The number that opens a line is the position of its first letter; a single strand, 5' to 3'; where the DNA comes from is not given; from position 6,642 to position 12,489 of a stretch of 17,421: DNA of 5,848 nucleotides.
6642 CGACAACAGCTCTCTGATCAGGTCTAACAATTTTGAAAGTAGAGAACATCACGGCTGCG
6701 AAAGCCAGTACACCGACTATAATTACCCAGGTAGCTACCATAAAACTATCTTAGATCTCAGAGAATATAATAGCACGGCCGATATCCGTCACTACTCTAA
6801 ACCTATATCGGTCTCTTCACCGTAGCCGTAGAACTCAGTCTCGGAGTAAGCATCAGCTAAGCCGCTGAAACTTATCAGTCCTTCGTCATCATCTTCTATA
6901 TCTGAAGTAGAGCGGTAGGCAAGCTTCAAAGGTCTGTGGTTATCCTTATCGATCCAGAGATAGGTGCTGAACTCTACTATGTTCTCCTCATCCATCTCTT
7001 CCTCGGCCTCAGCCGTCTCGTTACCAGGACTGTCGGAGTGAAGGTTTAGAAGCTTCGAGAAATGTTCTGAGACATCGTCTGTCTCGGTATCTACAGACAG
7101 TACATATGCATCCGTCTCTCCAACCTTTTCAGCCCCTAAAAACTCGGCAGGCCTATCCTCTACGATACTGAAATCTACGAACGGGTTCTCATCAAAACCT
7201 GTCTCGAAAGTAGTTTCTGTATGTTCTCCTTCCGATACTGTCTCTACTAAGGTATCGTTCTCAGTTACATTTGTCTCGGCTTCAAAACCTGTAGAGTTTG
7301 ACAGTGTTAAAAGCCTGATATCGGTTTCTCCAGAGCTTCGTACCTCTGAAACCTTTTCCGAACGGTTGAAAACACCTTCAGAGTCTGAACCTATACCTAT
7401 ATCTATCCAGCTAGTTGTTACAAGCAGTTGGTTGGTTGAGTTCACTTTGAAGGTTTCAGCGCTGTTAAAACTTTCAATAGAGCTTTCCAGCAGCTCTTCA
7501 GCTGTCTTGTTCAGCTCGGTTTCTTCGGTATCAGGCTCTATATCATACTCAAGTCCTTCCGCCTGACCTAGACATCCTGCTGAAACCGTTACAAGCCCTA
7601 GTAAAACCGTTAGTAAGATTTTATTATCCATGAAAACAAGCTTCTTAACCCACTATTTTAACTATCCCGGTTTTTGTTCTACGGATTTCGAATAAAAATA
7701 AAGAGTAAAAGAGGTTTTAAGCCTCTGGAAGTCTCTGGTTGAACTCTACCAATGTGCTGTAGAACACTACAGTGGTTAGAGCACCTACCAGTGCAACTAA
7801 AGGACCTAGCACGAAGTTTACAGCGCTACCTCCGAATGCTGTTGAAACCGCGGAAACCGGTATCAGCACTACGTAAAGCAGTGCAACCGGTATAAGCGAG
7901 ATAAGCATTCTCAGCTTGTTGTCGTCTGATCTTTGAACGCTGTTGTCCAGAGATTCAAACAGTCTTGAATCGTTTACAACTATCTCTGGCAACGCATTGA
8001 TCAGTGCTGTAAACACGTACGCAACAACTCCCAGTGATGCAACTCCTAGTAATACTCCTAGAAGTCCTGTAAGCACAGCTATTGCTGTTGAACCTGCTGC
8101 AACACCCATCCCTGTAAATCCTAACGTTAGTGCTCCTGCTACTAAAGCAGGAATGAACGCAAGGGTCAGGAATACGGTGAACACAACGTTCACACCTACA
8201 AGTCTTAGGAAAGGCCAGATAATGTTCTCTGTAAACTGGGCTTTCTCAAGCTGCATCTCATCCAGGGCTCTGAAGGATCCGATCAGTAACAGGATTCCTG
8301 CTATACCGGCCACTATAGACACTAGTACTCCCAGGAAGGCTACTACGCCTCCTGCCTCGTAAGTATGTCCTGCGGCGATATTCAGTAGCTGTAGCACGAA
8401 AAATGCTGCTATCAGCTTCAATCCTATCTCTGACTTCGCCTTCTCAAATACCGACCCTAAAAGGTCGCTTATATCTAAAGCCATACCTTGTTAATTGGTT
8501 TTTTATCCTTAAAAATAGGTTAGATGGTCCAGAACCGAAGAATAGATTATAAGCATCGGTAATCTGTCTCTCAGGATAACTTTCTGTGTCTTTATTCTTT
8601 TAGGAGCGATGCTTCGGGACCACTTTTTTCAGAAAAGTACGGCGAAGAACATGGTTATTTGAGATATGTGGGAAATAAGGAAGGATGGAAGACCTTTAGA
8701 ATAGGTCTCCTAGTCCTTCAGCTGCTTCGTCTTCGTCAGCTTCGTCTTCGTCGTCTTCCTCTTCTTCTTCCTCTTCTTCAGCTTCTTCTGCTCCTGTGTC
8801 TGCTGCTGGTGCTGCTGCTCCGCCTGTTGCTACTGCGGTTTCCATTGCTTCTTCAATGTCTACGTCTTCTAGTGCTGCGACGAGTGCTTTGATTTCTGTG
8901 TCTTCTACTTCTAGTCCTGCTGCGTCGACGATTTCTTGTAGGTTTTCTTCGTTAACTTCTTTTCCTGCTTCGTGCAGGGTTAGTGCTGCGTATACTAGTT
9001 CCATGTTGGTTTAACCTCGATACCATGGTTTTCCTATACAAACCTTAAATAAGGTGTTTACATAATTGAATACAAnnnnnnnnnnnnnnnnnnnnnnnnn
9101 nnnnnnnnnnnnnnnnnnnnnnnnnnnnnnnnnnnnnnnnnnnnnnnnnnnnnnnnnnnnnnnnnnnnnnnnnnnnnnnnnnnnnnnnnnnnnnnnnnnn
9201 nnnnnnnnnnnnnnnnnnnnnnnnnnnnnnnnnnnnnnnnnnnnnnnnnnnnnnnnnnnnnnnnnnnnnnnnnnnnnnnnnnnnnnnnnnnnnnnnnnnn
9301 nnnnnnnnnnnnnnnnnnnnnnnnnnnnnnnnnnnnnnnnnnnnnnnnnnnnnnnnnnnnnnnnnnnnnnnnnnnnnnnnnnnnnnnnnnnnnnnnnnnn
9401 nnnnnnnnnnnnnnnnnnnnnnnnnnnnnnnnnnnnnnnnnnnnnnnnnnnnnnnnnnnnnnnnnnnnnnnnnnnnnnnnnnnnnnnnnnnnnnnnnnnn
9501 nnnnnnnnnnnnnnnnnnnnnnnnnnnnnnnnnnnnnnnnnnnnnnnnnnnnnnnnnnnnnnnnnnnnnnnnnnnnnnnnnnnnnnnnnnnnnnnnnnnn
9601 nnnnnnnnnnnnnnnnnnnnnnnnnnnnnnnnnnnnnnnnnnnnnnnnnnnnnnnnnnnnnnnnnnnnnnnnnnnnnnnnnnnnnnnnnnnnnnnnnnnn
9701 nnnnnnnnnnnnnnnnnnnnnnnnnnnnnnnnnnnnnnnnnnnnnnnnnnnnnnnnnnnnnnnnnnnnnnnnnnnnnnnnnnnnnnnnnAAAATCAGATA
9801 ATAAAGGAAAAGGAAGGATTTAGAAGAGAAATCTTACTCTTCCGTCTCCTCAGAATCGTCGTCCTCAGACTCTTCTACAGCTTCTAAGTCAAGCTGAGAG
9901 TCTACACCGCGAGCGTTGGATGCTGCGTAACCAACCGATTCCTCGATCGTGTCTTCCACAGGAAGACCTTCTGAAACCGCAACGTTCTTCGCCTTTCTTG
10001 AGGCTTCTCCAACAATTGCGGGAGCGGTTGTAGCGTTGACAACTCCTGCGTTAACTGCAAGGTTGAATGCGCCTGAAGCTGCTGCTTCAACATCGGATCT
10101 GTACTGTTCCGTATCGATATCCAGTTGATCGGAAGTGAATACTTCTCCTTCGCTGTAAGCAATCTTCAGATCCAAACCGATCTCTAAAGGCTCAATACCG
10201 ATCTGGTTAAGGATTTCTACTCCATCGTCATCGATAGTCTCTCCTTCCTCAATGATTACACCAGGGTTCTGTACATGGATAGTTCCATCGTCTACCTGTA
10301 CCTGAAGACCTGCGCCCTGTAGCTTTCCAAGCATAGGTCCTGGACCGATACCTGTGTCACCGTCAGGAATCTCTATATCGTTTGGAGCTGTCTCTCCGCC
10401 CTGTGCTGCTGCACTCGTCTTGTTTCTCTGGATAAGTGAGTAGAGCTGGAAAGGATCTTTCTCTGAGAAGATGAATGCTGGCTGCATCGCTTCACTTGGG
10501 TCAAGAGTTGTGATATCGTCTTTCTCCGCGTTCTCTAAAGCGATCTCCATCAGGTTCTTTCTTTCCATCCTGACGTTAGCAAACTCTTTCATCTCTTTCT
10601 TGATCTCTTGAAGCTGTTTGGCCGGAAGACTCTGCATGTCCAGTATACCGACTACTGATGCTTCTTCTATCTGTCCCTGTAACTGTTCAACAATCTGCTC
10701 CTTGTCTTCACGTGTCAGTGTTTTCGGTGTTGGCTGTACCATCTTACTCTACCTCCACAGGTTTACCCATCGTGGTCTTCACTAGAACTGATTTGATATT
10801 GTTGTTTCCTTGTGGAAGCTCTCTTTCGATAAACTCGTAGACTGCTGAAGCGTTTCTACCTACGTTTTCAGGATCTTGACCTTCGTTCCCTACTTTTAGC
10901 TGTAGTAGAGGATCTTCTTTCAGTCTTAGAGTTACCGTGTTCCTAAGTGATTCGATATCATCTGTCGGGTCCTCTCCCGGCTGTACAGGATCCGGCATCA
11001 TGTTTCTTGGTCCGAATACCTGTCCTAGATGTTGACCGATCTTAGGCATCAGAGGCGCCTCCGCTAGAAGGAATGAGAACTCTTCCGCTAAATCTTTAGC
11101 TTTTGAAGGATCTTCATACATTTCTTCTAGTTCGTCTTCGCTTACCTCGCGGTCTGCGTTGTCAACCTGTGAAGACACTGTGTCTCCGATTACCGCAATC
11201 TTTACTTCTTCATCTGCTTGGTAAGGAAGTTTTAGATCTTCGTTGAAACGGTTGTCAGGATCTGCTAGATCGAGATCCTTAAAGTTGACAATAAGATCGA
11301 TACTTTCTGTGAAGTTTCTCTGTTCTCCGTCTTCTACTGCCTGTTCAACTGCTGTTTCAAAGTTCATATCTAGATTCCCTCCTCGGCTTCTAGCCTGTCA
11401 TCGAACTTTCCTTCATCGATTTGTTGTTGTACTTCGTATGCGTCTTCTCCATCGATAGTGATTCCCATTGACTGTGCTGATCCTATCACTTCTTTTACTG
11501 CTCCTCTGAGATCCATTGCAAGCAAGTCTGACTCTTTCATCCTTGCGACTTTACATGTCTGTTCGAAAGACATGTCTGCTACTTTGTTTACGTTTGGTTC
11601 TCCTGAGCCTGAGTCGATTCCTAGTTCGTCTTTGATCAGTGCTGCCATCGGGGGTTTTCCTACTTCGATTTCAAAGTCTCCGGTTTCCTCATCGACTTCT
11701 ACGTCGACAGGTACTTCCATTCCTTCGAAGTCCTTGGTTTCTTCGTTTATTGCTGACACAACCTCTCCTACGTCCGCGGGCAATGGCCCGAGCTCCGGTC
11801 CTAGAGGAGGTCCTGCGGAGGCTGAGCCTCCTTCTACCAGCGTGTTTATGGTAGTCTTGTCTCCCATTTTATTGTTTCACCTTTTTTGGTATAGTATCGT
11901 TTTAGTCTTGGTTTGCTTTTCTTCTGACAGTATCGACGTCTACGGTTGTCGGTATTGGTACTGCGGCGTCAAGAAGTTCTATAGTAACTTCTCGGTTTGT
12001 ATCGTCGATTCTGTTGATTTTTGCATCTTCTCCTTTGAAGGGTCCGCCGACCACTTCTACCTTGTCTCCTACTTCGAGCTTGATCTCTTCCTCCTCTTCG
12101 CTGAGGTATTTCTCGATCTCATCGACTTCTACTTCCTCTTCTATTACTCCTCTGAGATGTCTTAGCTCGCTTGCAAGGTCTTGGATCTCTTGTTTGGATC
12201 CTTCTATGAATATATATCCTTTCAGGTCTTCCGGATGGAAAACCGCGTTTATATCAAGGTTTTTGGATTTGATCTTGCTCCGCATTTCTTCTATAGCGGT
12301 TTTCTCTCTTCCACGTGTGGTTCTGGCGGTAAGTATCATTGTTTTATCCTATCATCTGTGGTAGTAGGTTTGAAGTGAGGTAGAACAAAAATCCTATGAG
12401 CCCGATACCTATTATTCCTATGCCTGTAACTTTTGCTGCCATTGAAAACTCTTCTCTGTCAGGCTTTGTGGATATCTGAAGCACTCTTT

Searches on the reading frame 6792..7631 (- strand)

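Call 41: search_protein_families(library=pfam, proteins=[window:6792-7631:-], max_evalue=0.01)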
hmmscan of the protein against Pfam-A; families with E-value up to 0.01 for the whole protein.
window:6792-7631:- (279 aa): 1 family
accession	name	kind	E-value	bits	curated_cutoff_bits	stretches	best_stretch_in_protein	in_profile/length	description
PF20316.5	DUF6612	-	3.8e-05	23.9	23.7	1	172-249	130-204/237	Family of unknown function (DUF6612)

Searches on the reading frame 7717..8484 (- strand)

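Call 41: search_protein_families(library=pfam, proteins=[window:7717-8484:-], max_evalue=0.01)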
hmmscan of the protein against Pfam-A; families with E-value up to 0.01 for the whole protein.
window:7717-8484:- (255 aa): 1 family
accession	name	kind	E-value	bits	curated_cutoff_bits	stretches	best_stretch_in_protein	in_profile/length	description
PF10110.14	GPDPase_memb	-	2.5e-06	26.9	29.6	1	146-237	167-258/321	Membrane domain of glycerophosphoryl diester phosphodiesterase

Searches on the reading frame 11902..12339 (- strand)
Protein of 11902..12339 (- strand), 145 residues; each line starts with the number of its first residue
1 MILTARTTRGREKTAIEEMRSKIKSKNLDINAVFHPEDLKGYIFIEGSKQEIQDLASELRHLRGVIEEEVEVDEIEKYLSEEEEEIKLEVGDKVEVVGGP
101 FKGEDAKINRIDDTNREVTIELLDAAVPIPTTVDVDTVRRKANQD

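Call 10: find_encoding_contigs(protein=window:11902-12339:-, flank=10000, max_places=10)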
Protein window:11902-12339:- (145 aa): 3 contigs read that carry it; 3 places shown.
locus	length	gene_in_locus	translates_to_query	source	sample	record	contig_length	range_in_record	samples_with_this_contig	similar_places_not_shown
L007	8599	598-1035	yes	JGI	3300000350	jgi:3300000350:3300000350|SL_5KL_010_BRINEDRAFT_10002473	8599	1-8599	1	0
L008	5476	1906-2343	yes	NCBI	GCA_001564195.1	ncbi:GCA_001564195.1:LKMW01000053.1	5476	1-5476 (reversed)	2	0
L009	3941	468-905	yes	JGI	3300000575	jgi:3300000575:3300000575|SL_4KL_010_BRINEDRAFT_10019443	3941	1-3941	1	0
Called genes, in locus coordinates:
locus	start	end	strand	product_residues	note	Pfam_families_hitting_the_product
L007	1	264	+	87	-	?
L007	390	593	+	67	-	PF00584:SecE (weak)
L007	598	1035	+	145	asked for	PF03439:Spt5-NGN, PF00467:KOW (weak)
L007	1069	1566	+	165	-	PF03946:Ribosomal_L11_N, PF00298:Ribosomal_L11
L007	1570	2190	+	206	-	PF00687:Ribosomal_L1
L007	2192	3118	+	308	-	PF00466:Ribosomal_L10, PF17777:RL10P_insert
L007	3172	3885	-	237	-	-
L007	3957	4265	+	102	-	PF00428:Ribosomal_60s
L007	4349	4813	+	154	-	-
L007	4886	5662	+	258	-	PF10110:GPDPase_memb (weak)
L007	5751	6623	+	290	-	-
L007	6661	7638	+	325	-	PF01145:Band_7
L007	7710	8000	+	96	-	-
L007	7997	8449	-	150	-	-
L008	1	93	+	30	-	?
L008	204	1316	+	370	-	PF00091:Tubulin, PF12327:FtsZ_C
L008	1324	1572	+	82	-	-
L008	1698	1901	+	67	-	PF00584:SecE (weak)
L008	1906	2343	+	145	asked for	PF03439:Spt5-NGN, PF00467:KOW (weak)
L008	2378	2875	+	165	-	PF03946:Ribosomal_L11_N, PF00298:Ribosomal_L11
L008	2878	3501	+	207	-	PF00687:Ribosomal_L1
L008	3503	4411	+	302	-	PF00466:Ribosomal_L10, PF17777:RL10P_insert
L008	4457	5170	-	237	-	-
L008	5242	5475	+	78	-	?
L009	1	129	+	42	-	?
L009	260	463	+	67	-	-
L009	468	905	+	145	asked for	PF03439:Spt5-NGN, PF00467:KOW (weak)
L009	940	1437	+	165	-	PF03946:Ribosomal_L11_N, PF00298:Ribosomal_L11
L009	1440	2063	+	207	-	PF00687:Ribosomal_L1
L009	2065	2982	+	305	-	-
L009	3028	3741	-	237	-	-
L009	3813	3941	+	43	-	?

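Call 33: list_cluster_members(proteins=[L008:204-1313:+])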
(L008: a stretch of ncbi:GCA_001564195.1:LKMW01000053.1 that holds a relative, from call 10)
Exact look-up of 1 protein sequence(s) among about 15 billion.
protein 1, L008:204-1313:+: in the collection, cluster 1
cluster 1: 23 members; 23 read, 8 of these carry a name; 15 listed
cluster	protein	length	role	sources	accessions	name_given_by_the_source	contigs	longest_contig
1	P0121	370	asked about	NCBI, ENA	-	-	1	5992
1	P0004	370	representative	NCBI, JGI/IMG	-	-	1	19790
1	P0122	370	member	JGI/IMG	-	cell division protein FtsZ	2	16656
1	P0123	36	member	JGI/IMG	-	hypothetical protein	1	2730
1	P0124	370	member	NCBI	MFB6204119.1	MAG: cell division protein FtsZ [Candidatus Nanohaloarchaea archaeon]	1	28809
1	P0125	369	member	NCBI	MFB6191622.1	MAG: cell division protein FtsZ [Candidatus Nanohaloarchaea archaeon]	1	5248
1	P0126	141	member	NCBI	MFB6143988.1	MAG: cell division protein FtsZ, partial [Candidatus Nanohaloarchaea archaeon]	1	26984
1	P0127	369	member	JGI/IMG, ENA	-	cell division protein FtsZ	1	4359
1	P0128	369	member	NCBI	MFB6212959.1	MAG: cell division protein FtsZ [Candidatus Nanohaloarchaea archaeon]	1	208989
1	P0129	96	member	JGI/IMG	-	cell division protein FtsZ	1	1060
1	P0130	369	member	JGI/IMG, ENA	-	-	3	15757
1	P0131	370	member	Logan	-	-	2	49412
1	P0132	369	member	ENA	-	-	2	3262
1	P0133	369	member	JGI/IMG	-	-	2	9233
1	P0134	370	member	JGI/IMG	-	-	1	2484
